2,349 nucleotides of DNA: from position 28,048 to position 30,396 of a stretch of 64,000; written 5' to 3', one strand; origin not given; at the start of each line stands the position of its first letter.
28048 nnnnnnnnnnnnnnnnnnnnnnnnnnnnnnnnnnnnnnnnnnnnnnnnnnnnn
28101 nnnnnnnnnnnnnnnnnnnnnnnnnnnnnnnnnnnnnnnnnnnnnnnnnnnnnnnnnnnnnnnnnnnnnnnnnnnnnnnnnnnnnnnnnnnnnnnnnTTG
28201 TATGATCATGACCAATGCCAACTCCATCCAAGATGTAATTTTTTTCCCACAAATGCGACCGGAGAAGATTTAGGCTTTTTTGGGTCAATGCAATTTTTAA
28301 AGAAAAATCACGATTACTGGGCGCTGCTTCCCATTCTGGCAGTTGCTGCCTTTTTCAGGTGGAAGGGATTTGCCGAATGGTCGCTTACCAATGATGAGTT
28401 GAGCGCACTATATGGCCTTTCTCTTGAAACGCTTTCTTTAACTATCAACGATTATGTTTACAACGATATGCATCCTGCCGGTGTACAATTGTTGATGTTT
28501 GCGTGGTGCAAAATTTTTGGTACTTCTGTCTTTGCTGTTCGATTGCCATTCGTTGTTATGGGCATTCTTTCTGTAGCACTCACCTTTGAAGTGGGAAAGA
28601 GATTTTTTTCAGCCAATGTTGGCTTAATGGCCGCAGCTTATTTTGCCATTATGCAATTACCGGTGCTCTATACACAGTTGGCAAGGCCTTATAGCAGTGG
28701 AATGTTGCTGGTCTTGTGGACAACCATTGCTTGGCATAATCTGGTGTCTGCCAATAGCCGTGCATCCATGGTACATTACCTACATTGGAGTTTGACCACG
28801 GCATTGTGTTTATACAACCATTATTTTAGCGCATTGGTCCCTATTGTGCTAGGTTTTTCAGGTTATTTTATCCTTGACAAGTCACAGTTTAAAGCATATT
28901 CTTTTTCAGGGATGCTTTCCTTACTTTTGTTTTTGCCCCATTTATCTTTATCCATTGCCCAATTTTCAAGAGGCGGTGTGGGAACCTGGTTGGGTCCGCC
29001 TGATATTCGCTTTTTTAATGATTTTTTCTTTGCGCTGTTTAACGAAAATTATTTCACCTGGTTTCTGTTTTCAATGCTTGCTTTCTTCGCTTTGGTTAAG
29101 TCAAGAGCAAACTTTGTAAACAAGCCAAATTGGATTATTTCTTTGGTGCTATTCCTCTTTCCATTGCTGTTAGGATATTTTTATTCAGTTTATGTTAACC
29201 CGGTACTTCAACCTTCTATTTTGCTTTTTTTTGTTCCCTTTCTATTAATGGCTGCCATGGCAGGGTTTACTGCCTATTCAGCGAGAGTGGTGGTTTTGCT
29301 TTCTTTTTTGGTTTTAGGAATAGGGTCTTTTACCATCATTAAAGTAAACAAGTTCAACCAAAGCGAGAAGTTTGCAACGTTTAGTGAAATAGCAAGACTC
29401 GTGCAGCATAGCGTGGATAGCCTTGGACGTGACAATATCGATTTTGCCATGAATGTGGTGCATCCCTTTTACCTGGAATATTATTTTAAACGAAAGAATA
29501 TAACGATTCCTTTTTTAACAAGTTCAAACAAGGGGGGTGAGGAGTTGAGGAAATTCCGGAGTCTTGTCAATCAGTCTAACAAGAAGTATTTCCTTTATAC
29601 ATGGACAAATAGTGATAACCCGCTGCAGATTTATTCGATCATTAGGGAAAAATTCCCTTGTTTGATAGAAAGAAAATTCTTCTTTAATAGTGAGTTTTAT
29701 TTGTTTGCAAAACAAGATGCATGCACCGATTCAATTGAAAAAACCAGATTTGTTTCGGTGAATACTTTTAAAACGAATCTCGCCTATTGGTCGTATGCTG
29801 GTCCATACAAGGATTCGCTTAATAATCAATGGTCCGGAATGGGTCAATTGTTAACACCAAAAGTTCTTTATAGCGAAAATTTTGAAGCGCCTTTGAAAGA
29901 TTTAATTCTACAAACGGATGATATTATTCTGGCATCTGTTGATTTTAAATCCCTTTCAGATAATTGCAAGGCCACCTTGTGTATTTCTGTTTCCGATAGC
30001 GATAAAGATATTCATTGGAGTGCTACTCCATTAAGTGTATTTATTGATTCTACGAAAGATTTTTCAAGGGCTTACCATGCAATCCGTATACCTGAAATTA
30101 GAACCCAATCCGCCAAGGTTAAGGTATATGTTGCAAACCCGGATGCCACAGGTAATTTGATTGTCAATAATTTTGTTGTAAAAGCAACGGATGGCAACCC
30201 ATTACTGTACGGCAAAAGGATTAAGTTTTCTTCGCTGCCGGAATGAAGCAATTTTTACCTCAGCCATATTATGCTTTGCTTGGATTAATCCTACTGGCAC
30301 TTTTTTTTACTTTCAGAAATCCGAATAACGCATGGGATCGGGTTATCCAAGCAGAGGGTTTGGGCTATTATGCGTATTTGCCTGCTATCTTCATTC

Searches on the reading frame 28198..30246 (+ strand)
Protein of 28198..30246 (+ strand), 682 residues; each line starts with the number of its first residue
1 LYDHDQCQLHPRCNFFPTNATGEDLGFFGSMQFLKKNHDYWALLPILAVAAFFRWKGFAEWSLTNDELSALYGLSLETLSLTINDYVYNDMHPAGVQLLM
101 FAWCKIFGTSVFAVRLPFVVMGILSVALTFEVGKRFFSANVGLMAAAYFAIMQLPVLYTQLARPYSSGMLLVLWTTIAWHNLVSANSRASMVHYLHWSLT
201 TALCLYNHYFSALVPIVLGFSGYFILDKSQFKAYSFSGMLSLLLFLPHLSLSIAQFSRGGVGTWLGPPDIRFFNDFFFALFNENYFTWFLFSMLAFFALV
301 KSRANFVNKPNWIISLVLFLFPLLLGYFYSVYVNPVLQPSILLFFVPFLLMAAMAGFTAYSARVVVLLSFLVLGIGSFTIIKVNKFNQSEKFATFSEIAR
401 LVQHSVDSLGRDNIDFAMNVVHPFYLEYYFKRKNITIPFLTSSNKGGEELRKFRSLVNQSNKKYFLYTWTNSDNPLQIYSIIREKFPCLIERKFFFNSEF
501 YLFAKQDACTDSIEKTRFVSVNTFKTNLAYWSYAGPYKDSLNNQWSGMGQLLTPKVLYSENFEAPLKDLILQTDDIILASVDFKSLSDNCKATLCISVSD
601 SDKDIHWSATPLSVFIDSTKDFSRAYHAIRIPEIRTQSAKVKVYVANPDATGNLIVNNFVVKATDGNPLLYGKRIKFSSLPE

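Call 12: search_protein_families(library=pfam, proteins=[window:28198-30246:+], max_evalue=0.001)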
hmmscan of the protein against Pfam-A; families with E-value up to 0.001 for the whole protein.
window:28198-30246:+ (682 aa): 1 family
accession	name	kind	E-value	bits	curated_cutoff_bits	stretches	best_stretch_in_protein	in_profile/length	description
PF13231.12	PMT_2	-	2.3e-09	38.1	26.1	1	92-250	2-159/160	Dolichyl-phosphate-mannose-protein mannosyltransferase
